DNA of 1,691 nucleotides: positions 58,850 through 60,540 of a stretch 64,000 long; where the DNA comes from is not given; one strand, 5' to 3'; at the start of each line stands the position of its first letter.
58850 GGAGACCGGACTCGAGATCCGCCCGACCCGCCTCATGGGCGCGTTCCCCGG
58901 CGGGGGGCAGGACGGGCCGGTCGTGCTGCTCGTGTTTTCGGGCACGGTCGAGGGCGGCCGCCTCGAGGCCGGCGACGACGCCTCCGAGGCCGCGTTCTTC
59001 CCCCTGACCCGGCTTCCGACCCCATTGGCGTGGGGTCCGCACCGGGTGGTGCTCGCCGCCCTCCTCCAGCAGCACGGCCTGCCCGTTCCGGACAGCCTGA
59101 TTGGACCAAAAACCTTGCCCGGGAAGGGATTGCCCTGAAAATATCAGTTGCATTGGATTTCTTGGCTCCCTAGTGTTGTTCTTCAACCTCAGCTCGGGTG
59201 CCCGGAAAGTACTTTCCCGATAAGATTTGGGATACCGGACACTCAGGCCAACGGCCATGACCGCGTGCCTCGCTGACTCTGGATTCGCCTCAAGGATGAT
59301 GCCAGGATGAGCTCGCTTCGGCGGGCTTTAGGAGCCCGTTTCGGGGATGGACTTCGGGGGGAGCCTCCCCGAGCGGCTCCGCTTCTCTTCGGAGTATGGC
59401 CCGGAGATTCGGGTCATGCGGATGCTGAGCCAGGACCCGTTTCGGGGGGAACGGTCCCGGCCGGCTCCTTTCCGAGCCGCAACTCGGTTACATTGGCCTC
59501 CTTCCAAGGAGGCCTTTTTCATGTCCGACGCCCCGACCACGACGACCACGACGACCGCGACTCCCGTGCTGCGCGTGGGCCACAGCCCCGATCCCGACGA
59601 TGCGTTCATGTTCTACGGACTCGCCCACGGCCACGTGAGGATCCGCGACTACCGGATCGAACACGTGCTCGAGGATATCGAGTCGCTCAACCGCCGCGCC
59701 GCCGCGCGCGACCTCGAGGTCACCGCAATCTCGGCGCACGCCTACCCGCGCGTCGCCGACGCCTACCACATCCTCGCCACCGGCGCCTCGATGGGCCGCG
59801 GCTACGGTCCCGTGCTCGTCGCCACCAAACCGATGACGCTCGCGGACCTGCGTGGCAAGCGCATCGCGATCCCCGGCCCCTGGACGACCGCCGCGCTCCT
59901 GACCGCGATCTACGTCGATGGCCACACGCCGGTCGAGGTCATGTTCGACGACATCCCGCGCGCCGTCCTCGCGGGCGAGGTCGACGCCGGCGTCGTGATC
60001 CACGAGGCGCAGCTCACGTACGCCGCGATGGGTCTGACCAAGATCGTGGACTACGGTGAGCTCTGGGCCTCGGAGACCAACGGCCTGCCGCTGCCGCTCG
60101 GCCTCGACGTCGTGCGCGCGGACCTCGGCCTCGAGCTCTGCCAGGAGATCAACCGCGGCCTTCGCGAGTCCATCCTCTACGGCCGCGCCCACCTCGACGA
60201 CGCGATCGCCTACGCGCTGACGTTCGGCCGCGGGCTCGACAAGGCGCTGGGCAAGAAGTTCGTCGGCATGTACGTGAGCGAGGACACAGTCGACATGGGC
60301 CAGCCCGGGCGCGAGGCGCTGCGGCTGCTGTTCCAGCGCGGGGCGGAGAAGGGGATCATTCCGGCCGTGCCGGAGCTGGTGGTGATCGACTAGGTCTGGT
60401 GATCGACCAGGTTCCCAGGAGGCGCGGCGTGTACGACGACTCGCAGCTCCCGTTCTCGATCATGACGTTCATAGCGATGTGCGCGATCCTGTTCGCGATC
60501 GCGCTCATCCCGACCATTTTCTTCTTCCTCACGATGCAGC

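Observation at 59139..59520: Hairpin-dense 380-nt non-coding region ending in a combined terminator and SD-sequestering hairpin directly upstream of mqnD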

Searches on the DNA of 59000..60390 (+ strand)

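Call 4: search_rna_families(source=window, start=59000, end=59650, threshold=evalue, max_evalue=10, show_alignments=3)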
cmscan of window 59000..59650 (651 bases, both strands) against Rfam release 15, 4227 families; matches with E-value up to 10: 3.
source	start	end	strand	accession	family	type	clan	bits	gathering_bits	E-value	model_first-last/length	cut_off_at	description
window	59117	59200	+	RF04289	mir-3596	Gene; miRNA;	CL00148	15.7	96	5.6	1-82/82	no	mir-3596 microRNA precursor family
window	59222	59331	+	RF02144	rsmX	Gene;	CL00106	14.5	56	3.6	1-114/114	no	rsmX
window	59144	59172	-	RF01209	snR76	Gene; snRNA; snoRNA; CD-box;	CL00071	13.9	55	8.3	69-97/101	no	Small nucleolar RNA snR76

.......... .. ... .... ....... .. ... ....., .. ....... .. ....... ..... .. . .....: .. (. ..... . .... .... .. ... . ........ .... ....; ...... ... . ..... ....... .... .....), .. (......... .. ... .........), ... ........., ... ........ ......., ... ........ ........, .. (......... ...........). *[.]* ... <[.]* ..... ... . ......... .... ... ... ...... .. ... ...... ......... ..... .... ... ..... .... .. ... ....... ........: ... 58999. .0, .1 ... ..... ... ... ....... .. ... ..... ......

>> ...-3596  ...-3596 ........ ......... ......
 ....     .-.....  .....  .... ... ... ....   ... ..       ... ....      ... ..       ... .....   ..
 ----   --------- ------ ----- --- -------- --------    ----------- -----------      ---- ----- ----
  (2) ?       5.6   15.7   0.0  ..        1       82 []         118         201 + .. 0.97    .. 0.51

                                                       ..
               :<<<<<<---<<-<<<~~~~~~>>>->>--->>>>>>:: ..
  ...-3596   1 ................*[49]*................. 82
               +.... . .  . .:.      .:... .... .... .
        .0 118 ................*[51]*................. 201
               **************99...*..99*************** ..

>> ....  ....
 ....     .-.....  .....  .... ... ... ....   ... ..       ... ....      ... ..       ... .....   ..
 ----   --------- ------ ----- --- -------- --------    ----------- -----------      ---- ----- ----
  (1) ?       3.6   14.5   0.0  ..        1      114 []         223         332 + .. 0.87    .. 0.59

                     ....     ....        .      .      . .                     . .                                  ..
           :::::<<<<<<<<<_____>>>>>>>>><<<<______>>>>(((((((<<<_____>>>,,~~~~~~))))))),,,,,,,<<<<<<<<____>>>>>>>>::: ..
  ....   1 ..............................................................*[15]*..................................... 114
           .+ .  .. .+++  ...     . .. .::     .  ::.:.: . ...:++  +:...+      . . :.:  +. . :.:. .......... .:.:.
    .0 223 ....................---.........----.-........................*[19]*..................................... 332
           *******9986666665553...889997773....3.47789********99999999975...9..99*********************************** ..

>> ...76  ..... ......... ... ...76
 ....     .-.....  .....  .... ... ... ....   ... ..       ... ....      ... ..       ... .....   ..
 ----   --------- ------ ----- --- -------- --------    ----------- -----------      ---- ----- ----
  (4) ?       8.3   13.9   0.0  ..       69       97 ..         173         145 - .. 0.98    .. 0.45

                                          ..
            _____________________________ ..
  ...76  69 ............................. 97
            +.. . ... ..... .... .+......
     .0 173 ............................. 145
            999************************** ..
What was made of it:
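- On Any described RNA family (Rfam 15): At E up to 10, region 59000-59650 gave only chance-level hits: mir-3596, rsmX and snR76, all at most 15.7 bits (call 4).
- On CsrA/Rsm-type RNA: rsmX scores 14.5 bits against a gathering score of 56 (call 4).
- Closest known: CsrA/RsmA-binding RNAs. Same: Repeated hairpins that contain GGA, one GGA site overlapping the Shine-Dalgarno, and a terminal Rho-independent terminator. rsmX gives a weak cmscan hit (call 4).
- There is a weak, sub-threshold resemblance to rsmX, E 3.6 (call 4).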

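Call 45: build_rna_model(alignment_id=A4, structure=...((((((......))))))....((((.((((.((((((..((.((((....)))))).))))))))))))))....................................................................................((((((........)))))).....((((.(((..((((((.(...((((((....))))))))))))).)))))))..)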
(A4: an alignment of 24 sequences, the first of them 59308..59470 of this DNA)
Model R1 built from alignment A4 (24 sequences, 238 columns); structure: as given.
model positions 168; base pairs 52; branch points 3; effective number of sequences 1.32; information 0.59 bits per position. Calibrated on 0.2 Mb of random sequence (short: E-values are rough).
structure used (alignment columns):
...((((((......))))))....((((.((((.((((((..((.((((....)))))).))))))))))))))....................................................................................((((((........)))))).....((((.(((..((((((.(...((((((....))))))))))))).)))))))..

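Call 46: search_with_rna_model(model_id=R1, sources=[window, L001, L002, L003, L004, L005, L006, L007, L008, L009, L010, L011, L012, L013, L014, L015, L016, L017, L018, L019, L020, L021, L022, L023, L024, L025, L026, L027, L028, L029, L030, L031, L032, L033, L034, L035, L036, L037, L038, L039, L040, L041, L042, L043, L044, L045, L046, L047, L048, L049, L050, L051, L052, L053, L054, L055, L056, L057, L058, L059, L060, L061, L062, L063, L064, L065, L066, L067, L068, L069, L070, L071, L072, L073, L074, L075, L076, L077, L078, L079, L080], max_evalue=10)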
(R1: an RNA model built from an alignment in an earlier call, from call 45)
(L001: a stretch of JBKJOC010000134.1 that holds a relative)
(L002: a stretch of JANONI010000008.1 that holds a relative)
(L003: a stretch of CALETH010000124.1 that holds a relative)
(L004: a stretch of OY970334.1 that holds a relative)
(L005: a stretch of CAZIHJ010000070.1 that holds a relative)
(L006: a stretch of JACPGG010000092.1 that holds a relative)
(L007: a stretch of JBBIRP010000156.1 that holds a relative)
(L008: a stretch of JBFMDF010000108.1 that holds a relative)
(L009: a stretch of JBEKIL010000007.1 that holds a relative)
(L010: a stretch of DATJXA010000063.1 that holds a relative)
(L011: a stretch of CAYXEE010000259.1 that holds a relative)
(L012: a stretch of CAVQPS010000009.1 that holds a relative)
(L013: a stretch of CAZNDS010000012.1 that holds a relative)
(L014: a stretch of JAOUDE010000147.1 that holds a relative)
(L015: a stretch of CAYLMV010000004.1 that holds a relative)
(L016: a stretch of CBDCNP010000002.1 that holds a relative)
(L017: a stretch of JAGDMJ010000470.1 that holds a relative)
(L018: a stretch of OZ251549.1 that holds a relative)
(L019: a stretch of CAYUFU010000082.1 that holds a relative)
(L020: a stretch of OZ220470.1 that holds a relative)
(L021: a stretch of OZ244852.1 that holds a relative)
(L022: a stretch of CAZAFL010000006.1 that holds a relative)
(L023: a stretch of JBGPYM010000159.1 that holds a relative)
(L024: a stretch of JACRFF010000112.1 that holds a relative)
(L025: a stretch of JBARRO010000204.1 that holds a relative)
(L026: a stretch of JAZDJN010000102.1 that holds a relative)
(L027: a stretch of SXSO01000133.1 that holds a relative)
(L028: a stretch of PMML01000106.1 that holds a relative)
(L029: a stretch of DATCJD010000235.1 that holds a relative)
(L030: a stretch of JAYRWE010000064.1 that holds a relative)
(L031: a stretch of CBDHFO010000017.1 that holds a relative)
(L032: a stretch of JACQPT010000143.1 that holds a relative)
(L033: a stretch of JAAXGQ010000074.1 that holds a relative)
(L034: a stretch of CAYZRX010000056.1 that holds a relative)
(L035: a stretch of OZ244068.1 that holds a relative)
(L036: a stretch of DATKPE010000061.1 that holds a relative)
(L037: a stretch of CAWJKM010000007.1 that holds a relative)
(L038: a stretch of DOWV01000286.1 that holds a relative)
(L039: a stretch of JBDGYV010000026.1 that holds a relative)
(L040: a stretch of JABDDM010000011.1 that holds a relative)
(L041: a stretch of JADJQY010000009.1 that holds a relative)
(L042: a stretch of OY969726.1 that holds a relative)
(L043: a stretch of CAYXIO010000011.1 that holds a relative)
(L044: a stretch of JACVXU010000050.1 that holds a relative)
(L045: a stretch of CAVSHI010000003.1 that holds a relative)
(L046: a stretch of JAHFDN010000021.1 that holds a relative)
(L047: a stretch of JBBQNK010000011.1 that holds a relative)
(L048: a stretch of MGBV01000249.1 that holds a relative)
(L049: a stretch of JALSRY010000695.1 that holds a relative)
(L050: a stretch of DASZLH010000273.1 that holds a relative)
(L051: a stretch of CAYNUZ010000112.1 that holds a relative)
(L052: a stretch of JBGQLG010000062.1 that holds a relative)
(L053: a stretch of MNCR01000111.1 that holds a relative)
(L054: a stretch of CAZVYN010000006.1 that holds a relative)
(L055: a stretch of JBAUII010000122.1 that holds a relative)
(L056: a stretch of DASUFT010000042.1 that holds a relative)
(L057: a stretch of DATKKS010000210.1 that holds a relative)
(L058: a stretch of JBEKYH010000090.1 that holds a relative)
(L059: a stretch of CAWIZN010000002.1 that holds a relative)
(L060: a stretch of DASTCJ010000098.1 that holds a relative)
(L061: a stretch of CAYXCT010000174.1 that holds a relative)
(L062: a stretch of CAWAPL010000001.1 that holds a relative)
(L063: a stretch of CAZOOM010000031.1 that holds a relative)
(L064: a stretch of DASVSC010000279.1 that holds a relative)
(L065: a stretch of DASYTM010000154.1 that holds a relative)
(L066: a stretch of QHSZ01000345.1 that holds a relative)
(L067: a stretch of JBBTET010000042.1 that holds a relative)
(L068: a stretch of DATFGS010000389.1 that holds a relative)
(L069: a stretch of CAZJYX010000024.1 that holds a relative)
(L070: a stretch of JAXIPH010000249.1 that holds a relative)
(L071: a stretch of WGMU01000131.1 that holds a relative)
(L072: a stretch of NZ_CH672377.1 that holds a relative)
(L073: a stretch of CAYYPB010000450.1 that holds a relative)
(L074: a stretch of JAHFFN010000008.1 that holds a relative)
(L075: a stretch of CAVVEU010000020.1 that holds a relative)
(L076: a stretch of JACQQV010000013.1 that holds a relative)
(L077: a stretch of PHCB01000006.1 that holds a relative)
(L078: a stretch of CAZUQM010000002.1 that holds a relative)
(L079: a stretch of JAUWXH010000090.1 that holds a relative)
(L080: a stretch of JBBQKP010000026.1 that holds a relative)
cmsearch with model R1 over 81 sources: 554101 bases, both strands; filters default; matches with E-value up to 10: 13.
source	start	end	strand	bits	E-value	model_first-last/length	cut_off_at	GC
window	59307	59470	+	140.6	5.5e-30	1-168/168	no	0.67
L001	2765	2931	+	137.7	2.5e-29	1-168/168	no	0.68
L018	717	849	+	12.2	1.5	1-168/168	no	0.74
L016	4181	4361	-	12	1.6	1-168/168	no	0.61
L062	5337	5381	-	10.1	4.2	119-164/168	no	0.67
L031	4617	4721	+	9.9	4.7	1-168/168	no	0.66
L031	6425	6570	-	9.7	5.3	1-168/168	no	0.68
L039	2251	2278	-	9.2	7.1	35-64/168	no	0.68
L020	6372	6439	-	9.1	7.3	24-73/168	no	0.75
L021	5889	5927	-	8.9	8.2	30-68/168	no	0.67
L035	1953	1998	+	8.8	8.4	120-163/168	no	0.8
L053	4413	4425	-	8.6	9.7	44-56/168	no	0.69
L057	2104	2176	-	8.5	9.9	95-166/168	no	0.78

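Call 47: search_with_rna_model(model_id=R1, sources=[window, L001, L081, L083, L084, L085, L086, L087, L088, L089, L090, L091, L092, L093, L094, L095, L096, L097, L098, L099, L100, L101, L102, L103, L104, L105, L106, L107, L108, L109, L110, L111, L112, L113, L114, L115, L117, L118, L119, L120, L121, L122, L123, L124, L125, L126, L127, L128, L129], max_evalue=0.001, make_alignment=true)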
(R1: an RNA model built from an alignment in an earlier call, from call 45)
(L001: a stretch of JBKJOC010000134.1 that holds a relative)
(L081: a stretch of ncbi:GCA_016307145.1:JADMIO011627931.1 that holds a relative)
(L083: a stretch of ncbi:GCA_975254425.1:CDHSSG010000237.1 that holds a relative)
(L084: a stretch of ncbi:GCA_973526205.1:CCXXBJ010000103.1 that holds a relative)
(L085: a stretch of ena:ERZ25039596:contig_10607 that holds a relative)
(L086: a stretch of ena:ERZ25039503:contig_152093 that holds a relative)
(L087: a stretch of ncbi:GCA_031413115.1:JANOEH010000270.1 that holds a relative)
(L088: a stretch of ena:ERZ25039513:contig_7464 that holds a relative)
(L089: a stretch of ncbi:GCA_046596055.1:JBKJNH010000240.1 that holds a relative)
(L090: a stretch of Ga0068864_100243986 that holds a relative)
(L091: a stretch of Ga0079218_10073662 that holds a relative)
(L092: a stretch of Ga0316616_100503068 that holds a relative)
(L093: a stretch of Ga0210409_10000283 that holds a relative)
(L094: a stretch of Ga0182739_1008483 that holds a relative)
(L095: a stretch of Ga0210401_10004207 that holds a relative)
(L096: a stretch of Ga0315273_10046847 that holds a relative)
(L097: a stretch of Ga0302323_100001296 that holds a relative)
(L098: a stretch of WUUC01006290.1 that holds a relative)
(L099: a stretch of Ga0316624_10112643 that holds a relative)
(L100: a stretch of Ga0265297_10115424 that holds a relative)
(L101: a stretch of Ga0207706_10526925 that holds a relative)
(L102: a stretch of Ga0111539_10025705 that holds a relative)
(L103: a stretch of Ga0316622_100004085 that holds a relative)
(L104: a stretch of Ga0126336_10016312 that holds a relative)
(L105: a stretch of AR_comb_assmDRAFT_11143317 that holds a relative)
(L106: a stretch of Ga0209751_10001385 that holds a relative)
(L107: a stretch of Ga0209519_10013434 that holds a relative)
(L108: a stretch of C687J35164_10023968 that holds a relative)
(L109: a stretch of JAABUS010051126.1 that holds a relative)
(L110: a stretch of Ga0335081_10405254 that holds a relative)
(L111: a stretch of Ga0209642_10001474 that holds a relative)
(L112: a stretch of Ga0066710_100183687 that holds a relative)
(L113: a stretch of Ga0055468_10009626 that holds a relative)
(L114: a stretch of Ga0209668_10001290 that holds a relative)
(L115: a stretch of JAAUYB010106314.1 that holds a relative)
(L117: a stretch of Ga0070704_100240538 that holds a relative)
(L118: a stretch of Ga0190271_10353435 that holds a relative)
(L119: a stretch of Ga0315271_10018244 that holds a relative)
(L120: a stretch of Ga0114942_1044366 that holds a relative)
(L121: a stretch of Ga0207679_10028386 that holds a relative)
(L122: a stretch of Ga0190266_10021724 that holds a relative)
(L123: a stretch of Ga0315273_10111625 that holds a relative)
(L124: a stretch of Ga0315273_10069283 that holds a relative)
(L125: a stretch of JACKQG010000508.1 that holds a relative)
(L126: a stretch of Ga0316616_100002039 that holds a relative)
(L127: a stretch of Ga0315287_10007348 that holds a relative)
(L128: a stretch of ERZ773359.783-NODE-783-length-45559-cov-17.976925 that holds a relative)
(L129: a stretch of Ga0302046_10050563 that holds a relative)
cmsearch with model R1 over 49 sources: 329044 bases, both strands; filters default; matches with E-value up to 0.001: 27.
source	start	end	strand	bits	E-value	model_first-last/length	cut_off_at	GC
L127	9509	9669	+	154.3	2.3e-33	1-168/168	no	0.68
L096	4924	5086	-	149.5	3e-32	1-168/168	no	0.66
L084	2736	2913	+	147.8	7.3e-32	1-168/168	no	0.67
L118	1084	1255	+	146.1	1.8e-31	1-168/168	no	0.7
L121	2423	2580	+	145.8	2.1e-31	1-168/168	no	0.68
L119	1809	1970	-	145.4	2.7e-31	1-168/168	no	0.69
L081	2775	2937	+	145.1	3e-31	1-168/168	no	0.68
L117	1017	1181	-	144.6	3.9e-31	1-168/168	no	0.66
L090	1423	1586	-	144.5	4.2e-31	1-168/168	no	0.7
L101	385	540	-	144.2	4.8e-31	1-168/168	no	0.69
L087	2680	2904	+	143.6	6.6e-31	1-168/168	no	0.68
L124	4639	4790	-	143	9.2e-31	11-168/168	5'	0.68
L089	2690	2913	+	141.8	1.8e-30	1-168/168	no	0.69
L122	1333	1492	-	141.4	2.1e-30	1-168/168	no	0.7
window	59307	59470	+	140.6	3.3e-30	1-168/168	no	0.67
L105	1583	1741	-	140.1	4.3e-30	1-168/168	no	0.66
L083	2730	2911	+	139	7.7e-30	1-168/168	no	0.68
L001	2765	2931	+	137.7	1.5e-29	1-168/168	no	0.68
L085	2687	2912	+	136.2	3.2e-29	1-168/168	no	0.69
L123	1752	1974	+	136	3.7e-29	1-168/168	no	0.7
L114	5369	5591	-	135.4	5.1e-29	1-168/168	no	0.69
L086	2686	2910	+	134.9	6.6e-29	1-168/168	no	0.7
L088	2686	2912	+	134.1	1e-28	1-168/168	no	0.7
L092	1027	1250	-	129.8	9.5e-28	1-168/168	no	0.71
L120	50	269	-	128.2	2.3e-27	1-168/168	no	0.71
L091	1240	1441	+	119.6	2.1e-25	1-168/168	no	0.72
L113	1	83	-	77.5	9.2e-16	1-80/168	3'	0.72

Alignment A5: 27 matches aligned to the model, 246 columns, each read 5' to 3' on its own strand. Consensus structure (alignment columns), stored with it:
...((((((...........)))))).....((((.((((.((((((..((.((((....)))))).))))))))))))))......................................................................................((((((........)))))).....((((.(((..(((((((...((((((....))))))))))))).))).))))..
